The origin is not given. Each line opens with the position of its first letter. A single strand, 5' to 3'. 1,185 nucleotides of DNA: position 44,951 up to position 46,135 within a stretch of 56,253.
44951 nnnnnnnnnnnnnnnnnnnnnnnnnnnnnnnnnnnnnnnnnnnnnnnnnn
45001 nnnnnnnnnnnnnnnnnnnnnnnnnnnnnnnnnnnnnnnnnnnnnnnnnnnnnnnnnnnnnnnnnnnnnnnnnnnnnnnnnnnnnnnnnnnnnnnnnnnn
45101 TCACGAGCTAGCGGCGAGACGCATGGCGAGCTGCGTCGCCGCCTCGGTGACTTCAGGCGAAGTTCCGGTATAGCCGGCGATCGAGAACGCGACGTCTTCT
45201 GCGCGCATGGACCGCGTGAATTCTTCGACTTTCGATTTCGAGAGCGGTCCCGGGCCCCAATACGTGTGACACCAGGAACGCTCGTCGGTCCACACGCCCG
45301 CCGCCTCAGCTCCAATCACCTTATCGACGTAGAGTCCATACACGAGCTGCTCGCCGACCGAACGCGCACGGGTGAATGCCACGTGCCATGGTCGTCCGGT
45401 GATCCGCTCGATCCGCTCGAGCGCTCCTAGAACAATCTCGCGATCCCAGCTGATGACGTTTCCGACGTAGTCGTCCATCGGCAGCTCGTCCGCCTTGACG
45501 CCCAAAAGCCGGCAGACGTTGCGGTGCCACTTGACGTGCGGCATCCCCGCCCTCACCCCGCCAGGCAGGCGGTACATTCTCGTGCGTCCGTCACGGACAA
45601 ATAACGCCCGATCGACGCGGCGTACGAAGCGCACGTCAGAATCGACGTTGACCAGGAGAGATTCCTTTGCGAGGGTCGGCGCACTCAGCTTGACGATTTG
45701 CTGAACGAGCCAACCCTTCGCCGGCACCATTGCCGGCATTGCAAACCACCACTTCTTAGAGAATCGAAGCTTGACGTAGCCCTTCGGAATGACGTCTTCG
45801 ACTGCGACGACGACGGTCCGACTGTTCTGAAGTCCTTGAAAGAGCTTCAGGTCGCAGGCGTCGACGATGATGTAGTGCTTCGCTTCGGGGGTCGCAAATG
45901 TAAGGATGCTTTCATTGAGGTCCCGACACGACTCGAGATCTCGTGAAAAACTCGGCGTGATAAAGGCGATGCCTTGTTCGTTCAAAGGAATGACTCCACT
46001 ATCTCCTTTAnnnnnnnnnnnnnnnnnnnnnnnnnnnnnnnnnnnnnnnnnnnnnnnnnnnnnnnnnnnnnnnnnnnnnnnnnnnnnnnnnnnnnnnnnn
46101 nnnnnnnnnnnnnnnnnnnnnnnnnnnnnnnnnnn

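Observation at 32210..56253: Assembly line and Wzx/Wzy polysaccharide machinery form one 24-kb co-directional block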

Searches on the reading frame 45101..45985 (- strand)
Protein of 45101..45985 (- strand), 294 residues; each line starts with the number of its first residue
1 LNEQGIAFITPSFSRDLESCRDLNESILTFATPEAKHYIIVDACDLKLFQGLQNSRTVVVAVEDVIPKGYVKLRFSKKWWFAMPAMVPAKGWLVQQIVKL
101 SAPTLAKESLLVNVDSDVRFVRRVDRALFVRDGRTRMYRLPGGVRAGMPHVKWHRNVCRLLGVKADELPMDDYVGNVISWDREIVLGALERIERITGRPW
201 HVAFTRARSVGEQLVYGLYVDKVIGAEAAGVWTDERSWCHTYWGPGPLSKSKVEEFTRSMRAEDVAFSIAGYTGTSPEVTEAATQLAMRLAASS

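Call 4: search_protein_families(library=pfam, proteins=[window:45101-45985:-])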
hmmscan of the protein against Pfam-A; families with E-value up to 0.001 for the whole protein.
window:45101-45985:- (294 aa): 1 family
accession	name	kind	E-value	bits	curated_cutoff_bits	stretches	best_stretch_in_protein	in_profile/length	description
PF20102.4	DUF6492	-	1.7e-16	60.6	22.9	1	15-219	19-208/291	Family of unknown function (DUF6492)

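Call 8: find_encoding_contigs(protein=window:45101-45985:-, flank=10000, max_places=10)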
Protein window:45101-45985:- (294 aa): 1 contig read that carries it; 1 place shown.
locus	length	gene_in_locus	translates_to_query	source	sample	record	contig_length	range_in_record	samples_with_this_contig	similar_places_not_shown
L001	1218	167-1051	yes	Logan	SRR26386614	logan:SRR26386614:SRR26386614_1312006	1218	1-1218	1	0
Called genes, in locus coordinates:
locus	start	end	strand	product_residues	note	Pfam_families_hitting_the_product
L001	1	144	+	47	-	?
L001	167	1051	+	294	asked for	PF20102:DUF6492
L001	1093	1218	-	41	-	?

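Call 9: find_homologous_proteins(query=window:45101-45985:-)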
Query window:45101-45985:- (294 aa): 126 proteins with E <= 0.001 among 2186 candidates; the best 120 are listed.
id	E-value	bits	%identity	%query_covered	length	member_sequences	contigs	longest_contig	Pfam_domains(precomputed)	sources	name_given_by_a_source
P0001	1.3e-196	669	100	100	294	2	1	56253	PF20102.5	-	-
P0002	1.9e-154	531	79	99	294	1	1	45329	PF20102.5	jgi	jgi:hypothetical protein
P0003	1.1e-148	512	74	100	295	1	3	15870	PF20102.5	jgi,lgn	jgi:hypothetical protein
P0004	5.3e-147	507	75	100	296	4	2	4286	PF20102.5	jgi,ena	jgi:hypothetical protein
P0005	2.0e-145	501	72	98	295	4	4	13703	PF20102.5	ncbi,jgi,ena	jgi:hypothetical protein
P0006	3.1e-144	497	75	95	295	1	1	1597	PF20102.5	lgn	-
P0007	2.1e-142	491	73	99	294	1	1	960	PF20102.5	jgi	jgi:hypothetical protein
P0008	1.3e-136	472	70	96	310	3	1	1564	PF20102.5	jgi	jgi:hypothetical protein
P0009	4.4e-136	471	69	99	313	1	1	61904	PF20102.5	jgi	jgi:hypothetical protein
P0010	4.5e-136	471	70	99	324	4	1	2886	PF20102.5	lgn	-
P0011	5.8e-136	470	69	99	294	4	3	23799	PF20102.5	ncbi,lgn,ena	-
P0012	1.9e-134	465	69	98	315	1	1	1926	PF20102.5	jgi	-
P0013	5.6e-134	464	67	99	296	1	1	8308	PF20102.5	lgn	-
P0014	6.3e-132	457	68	99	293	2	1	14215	PF20102.5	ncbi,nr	ncbi:MAG: hypothetical protein IAI50_02435 [Candidatus Eremiobacteraeota bacterium]|nr:hypothetical 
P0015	8.2e-132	457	66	99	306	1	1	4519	PF20102.5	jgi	jgi:hypothetical protein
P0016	6.2e-130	451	68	98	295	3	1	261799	PF20102.5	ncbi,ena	-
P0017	2.1e-129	449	68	99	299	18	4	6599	PF20102.5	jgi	jgi:hypothetical protein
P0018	1.4e-128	446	66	99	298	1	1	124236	PF20102.5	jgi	jgi:hypothetical protein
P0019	1.6e-127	443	66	97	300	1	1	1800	PF20102.5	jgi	jgi:hypothetical protein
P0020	3.4e-127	442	66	99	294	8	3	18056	PF20102.5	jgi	jgi:Family of unknown function (DUF6492)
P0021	4.5e-127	441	64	98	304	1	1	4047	PF20102.5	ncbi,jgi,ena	jgi:hypothetical protein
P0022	9.6e-127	440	62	100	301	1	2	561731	PF20102.5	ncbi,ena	-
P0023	1.8e-126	439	63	99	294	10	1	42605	PF20102.5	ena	-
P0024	3.8e-126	438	65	100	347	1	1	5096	PF20102.5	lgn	-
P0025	4.0e-126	438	64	95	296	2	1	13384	PF20102.5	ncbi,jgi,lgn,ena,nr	ncbi:MAG TPA: DUF6492 family protein [Candidatus Acidoferrales bacterium]|nr:DUF6492 family protein 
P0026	8.0e-126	437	63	99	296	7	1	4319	PF20102.5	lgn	-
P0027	4.1e-125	435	65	96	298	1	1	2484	PF20102.5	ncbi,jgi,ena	jgi:hypothetical protein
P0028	5.7e-125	434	64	96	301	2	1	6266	PF20102.5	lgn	-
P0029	1.4e-124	433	65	98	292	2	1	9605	PF20102.5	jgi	jgi:hypothetical protein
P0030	2.6e-124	432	64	96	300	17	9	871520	PF20102.5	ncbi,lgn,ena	-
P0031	2.8e-124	432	62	98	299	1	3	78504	PF20102.5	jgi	jgi:hypothetical protein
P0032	2.9e-124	432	64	98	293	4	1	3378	PF20102.5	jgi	-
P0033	3.8e-124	432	63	100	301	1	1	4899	PF20102.5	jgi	jgi:Family of unknown function (DUF6492)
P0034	4.0e-124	431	62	99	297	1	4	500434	PF20102.5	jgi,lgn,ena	-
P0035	2.6e-123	429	65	99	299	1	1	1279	PF20102.5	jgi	jgi:hypothetical protein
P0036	4.2e-123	428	60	100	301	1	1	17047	PF20102.5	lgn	-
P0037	4.7e-123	428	64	97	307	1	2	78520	PF20102.5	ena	-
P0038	4.9e-123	428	63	99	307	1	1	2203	PF20102.5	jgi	jgi:hypothetical protein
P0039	5.3e-123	428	62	99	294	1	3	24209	PF20102.5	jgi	jgi:hypothetical protein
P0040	5.9e-123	428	63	97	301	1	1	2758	PF20102.5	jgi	jgi:hypothetical protein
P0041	8.4e-123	427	63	98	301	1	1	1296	PF20102.5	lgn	-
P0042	1.3e-122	426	65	94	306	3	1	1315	PF20102.5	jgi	jgi:hypothetical protein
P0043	1.6e-122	426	64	99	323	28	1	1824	PF20102.5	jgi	jgi:hypothetical protein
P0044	1.9e-122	426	63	98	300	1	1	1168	PF20102.5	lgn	-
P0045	3.9e-122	425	64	96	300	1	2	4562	PF20102.5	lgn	-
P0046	4.2e-122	425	62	97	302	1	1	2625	PF20102.5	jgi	-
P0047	5.6e-122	424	61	100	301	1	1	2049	PF20102.5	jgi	jgi:hypothetical protein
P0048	9.7e-122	424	64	99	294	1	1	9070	PF20102.5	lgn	-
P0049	3.1e-121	422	59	100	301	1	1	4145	PF20102.5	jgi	jgi:hypothetical protein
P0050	3.7e-121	422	60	100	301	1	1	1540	PF20102.5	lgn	-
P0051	5.1e-121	421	62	99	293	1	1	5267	PF20102.5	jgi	jgi:hypothetical protein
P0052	5.5e-121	421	64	98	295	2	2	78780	PF20102.5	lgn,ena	-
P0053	5.8e-121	421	61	97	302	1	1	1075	PF20102.5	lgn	-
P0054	1.2e-120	420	62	97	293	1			PF20102.5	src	-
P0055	2.5e-120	419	59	100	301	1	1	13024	PF20102.5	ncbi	-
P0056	3.0e-120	419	62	99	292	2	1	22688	PF20102.5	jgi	jgi:Family of unknown function (DUF6492)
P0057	7.8e-120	417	64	98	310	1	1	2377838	PF20102.5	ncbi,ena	-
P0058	8.4e-120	417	75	79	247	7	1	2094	PF20102.5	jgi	-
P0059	9.3e-120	417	62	100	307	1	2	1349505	PF20102.5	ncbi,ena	-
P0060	1.0e-119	417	59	100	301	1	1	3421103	PF20102.5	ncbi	-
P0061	1.1e-119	417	63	98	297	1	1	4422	PF20102.5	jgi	jgi:hypothetical protein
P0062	1.4e-119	416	59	100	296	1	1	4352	PF20102.5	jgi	jgi:hypothetical protein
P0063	1.5e-119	416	60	97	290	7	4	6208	PF20102.5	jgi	-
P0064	1.9e-119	416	59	100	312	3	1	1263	PF20102.5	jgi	jgi:hypothetical protein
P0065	2.2e-119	416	62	98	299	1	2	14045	PF20102.5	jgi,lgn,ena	-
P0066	2.6e-119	416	61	99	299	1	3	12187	PF20102.5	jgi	jgi:hypothetical protein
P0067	3.5e-119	415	59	100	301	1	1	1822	PF20102.5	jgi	jgi:Family of unknown function (DUF6492)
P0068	4.7e-119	415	61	97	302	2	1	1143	PF20102.5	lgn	-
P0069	1.7e-118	413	62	98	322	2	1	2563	PF20102.5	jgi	jgi:hypothetical protein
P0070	2.0e-118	413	59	99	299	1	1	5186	PF20102.5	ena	-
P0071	5.2e-118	411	59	97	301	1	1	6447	PF20102.5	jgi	jgi:hypothetical protein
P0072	7.1e-118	411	61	100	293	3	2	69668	PF20102.5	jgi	jgi:hypothetical protein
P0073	2.0e-117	409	62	99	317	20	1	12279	PF20102.5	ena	-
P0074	2.1e-117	409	63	96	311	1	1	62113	PF20102.5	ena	-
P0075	2.7e-117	409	63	91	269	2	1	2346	PF20102.5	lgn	-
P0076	2.8e-117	409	62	97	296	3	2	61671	PF20102.5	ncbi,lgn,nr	ncbi:MAG: hypothetical protein JWN27_360 [Candidatus Eremiobacteraeota bacterium]|nr:hypothetical pr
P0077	4.5e-117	408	59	98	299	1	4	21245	PF20102.5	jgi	jgi:hypothetical protein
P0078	6.5e-117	408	62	99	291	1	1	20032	PF20102.5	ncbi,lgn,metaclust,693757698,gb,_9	metaclust:\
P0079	7.7e-117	408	60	99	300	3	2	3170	PF20102.5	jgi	jgi:hypothetical protein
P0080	1.5e-116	407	60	98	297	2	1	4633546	PF20102.5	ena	-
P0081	1.7e-116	406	63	99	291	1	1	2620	PF20102.5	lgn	-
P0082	1.9e-116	406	61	100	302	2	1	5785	PF20102.5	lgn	-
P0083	3.5e-116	405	61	99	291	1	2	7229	PF20102.5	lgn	-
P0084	3.8e-116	405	59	100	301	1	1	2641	PF20102.5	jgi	jgi:hypothetical protein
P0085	5.3e-116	405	57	100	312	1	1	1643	PF20102.5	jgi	-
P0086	7.8e-116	404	61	97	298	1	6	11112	PF20102.5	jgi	jgi:hypothetical protein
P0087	9.2e-116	404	61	96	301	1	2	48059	PF20102.5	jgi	jgi:hypothetical protein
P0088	2.2e-115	403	59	100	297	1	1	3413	PF20102.5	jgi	jgi:hypothetical protein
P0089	3.2e-115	402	60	98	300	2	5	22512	PF20102.5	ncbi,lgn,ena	-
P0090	3.6e-115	402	59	98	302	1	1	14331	PF20102.5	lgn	-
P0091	5.1e-115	402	59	97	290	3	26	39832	PF20102.5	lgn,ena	-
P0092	2.2e-114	399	61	96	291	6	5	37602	PF20102.5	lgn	-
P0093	2.8e-114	399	60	97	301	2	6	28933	PF20102.5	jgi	jgi:hypothetical protein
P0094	3.1e-114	399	63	93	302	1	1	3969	PF20102.5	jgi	jgi:Family of unknown function (DUF6492)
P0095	5.6e-114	398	58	97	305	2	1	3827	PF20102.5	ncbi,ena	-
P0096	3.9e-110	386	58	96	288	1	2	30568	PF20102.5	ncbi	ncbi:MAG: DUF6492 family protein [Candidatus Velthaea sp.]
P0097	4.3e-109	382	57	97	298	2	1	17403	PF20102.5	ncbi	ncbi:MAG: DUF6492 family protein [Vulcanimicrobiaceae bacterium]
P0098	2.4e-104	367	56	95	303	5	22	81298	PF20102.5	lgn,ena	-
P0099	3.3e-104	366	67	82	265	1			PF20102.5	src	-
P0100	1.2e-101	358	55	98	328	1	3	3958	PF20102.5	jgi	jgi:hypothetical protein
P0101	3.7e-101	356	65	82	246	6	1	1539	PF20102.5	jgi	jgi:hypothetical protein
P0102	4.6e-96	339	65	78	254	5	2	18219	PF20102.5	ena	-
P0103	3.7e-92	327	62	80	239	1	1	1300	PF20102.5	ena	-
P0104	4.3e-91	323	52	97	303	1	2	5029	PF20102.5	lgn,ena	-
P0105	5.1e-89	316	50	97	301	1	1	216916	PF20102.5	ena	-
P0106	6.0e-89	316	49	95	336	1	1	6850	PF20102.5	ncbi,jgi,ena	jgi:hypothetical protein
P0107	3.6e-88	313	49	96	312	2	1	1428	PF20102.5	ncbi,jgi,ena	jgi:hypothetical protein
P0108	5.5e-88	313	50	96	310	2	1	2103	PF20102.5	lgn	-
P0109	6.8e-81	290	61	71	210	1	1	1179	PF20102.5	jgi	jgi:hypothetical protein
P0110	1.9e-78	282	45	97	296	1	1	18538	PF20102.5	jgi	jgi:hypothetical protein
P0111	1.1e-77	279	46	100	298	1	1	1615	PF20102.5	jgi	jgi:Family of unknown function (DUF6492)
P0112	1.2e-77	279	64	65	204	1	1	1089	PF20102.5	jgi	jgi:hypothetical protein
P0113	5.5e-76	273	63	70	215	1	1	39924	PF20102.5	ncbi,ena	-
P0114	1.5e-73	265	44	98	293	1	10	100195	PF20102.5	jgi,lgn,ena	jgi:hypothetical protein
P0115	6.5e-69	250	43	92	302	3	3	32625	PF20102.5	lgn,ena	-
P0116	1.8e-58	216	40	95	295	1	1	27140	PF20102.5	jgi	jgi:hypothetical protein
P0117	6.2e-55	204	39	95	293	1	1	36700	PF20102.5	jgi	jgi:hypothetical protein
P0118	2.4e-52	196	68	44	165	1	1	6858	PF20102.5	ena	-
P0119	1.1e-46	177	35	93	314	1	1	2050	PF20102.5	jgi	jgi:hypothetical protein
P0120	4.7e-46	175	34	93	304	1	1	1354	PF20102.5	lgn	-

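Call 12: find_related_loci(query=A1, collection=genome_contigs, flank=10000)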
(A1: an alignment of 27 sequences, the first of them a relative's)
Query A1 (294 aa) in genome_contigs; peptide patterns used: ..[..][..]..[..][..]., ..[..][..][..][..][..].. (x = any residue, [..] = any of these).
55 stretches matched a pattern; 36 encode a relative of the query (tblastn E <= 1e-3); 36 distinct loci.
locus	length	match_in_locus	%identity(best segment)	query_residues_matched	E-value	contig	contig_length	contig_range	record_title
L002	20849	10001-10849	73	2-284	1e-143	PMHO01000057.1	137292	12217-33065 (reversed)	MAG: Vulcanimicrobiota bacterium isolate palsa_1516 73.20120600_P2S.8_contig_793, whole genome shotgun sequence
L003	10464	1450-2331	62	1-293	1e-128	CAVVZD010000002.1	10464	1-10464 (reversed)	MAG: Candidatus Eremiobacteraeota bacterium isolate MFD01248.bin.1.104 genome assembly, contig: contig_21299, whole geno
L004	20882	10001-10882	62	1-293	1e-128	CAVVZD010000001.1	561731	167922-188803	MAG: Candidatus Eremiobacteraeota bacterium isolate MFD01248.bin.1.104 genome assembly, contig: contig_1100, whole genom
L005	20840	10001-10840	69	5-284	4e-128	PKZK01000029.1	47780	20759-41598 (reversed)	MAG: Vulcanimicrobiota bacterium isolate bog_1503 73.20111000_S3S.5_contig_3591, whole genome shotgun sequence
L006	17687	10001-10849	64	6-288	1e-126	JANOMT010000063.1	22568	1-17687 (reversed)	MAG: Vulcanimicrobiota bacterium isolate VAR_45_concoct_231 VAR_45_k141_2697842, whole genome shotgun sequence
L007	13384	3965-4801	64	1-279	9e-126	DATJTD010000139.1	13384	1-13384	MAG TPA_asm: Candidatus Acidiferrales bacterium isolate SMAG_U15011 k141_4488283, whole genome shotgun sequence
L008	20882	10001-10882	59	1-294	5e-123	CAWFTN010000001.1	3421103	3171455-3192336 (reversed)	MAG: Candidatus Eremiobacteraeota bacterium isolate MFD09603.bin.1.124 genome assembly, contig: contig_2604, whole genom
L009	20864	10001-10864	63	6-293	5e-123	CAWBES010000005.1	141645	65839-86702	MAG: uncultured Alphaproteobacteria bacterium isolate MFD01223.bin.1.55 genome assembly, contig: contig_108074, whole ge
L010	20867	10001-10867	64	6-294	8e-123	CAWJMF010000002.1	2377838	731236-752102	MAG: Candidatus Eremiobacteraeota bacterium isolate MFD02579.bin.2.5 genome assembly, contig: contig_2692, whole genome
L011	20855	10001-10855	62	4-288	1e-114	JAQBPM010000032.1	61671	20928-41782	MAG: Vulcanimicrobiota bacterium isolate RYN_347 scaffold_685635, whole genome shotgun sequence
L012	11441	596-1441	57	4-285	3e-112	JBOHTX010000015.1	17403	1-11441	MAG: Vulcanimicrobiaceae bacterium isolate SE1534_metabat2.bin.8 NODE_115_length_17403_cov_1.376302, whole genome shotgu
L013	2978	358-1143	64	33-294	1e-114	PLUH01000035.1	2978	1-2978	MAG: Hyphomicrobiales bacterium isolate palsa_929 73.20120700_P3S.3_contig_83133, whole genome shotgun sequence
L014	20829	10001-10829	66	6-281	5e-103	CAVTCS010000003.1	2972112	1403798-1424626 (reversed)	MAG: Candidatus Eremiobacteraeota bacterium isolate MFD01138.bin.1.18 genome assembly, contig: contig_30468, whole genom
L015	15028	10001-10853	63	6-292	1e-94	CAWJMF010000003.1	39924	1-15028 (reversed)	MAG: Candidatus Eremiobacteraeota bacterium isolate MFD02579.bin.2.5 genome assembly, contig: contig_30481, whole genome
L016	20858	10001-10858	47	1-287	3e-83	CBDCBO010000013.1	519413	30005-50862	MAG: Candidatus Velthaea sp. isolate 2ea73118-61e7-4ed0-8597-0790c153c079 genome assembly, contig: contig_13, whole geno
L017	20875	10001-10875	75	2-293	1e-107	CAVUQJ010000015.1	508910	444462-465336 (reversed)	MAG: Candidatus Eremiobacteraeota bacterium isolate MFD01633.bin.2.141 genome assembly, contig: contig_36678, whole geno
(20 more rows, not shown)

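Call 15: find_encoding_contigs(protein=P0002, flank=10000, max_places=2)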
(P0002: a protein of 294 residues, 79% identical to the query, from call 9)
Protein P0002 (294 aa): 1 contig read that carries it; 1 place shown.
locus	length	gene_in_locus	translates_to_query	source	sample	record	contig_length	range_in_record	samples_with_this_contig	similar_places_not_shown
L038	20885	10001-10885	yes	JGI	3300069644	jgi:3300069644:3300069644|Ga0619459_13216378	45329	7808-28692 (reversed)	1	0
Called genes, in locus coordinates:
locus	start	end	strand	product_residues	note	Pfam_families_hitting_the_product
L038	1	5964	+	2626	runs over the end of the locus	PF00109:ketoacyl-synt, PF02801:Ketoacyl-synt_C, PF16197:KAsynt_C_assoc, PF22336:RhiE-like_linker, PF22621:CurL-like_PKS_C, PF00698:Acyl_transf_1, PF00550:PP-binding, PF00202:Aminotran_3, +3 more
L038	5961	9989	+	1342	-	PF00668:Condensation, PF00501:AMP-binding, PF13193:AMP-binding_C, PF00550:PP-binding, PF00975:Thioesterase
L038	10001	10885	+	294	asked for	PF20102:DUF6492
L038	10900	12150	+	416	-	-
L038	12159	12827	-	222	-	PF00196:GerE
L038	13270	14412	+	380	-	PF02563:Poly_export, PF10531:SLBB, PF22461:SLBB_2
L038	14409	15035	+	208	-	PF02397:Bac_transf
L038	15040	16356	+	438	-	PF03721:UDPG_MGDP_dh_N, PF00984:UDPG_MGDP_dh, PF03720:UDPG_MGDP_dh_C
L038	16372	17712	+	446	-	-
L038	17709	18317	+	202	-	-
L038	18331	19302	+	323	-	PF01073:3Beta_HSD, PF01370:Epimerase, PF02719:Polysacc_synt_2 (weak), PF04321:RmlD_sub_bind (weak), PF07993:NAD_binding_4 (weak), PF16363:GDP_Man_Dehyd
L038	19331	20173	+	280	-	-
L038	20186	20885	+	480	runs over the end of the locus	PF01943:Polysacc_synt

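Call 16: find_encoding_contigs(protein=P0022, flank=10000, max_places=2)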
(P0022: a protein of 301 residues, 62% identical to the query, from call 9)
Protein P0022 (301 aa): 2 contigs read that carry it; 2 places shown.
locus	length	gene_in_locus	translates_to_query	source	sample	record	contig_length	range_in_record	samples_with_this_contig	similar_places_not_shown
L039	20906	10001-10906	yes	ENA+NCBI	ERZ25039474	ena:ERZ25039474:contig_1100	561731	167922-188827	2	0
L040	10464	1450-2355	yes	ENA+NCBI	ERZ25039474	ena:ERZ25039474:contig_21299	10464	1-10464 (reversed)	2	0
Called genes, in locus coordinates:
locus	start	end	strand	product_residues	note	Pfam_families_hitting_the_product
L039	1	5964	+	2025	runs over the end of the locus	PF00698:Acyl_transf_1, PF00550:PP-binding, PF00202:Aminotran_3, PF00668:Condensation, PF00501:AMP-binding, PF00550:PP-binding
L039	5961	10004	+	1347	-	PF00668:Condensation, PF00501:AMP-binding, PF13193:AMP-binding_C, PF00550:PP-binding, PF00975:Thioesterase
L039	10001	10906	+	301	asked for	PF20102:DUF6492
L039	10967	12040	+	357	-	PF02611:CDH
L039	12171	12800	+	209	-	-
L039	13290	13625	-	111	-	-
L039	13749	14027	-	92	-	-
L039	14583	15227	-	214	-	PF00196:GerE, PF08281:Sigma70_r4_2 (weak)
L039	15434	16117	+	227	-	PF13545:HTH_Crp_2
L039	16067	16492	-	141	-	-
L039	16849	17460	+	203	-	PF00196:GerE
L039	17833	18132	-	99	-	-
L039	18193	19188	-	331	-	PF00248:Aldo_ket_red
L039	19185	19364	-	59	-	-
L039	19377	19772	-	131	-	PF07883:Cupin_2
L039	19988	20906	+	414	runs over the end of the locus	PF01266:DAO (weak), PF13450:NAD_binding_8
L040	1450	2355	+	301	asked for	PF20102:DUF6492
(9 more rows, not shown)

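Call 23: search_protein_families(library=ncbifam, proteins=[window:45101-45985:-], max_evalue=0.01)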
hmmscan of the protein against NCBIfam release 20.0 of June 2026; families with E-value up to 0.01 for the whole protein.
window:45101-45985:- (294 aa): 0 families

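Call 34: predict_structure(alignment_id=A1)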
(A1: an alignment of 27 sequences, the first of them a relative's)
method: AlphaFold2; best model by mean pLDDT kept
length: 294 residues; sequences in the alignment: 27
mean_pLDDT: 95.1   pTM: 0.92
mean pLDDT of the five models: 95.1, 94.9, 94.9, 94.6, 94.4
residues with pLDDT >= 90: 279; 70-90: 12; 50-70: 1; < 50: 2
segments of 3 or more residues with pLDDT < 50: none
pLDDT, mean of each block of 10 residues (from residue 1): 79 94 98 97 95 98 95 88 95 96 95 97 95 96 95 98 98 94 98 98 97 98 97 95 95 97 95 94 96 86
secondary structure, 60 per line:
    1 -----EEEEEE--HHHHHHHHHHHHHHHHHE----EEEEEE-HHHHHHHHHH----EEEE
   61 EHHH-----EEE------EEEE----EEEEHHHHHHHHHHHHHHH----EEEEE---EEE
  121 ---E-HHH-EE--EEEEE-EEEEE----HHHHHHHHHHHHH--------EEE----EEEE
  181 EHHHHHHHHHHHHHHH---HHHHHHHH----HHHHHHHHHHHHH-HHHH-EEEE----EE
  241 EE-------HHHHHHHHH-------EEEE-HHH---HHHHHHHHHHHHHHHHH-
elements in order: E6-11 H14-30 E36-41 H43-52 E57-61 E70-72 E79-82 E87-90 H91-105 E110-114 E118-120 E134-138 E140-144 H149-161 E170-172 E177-181 H182-196 H200-207 H212-224 H226-229 E231-234 E239-242 H250-258 E266-269 H277-293
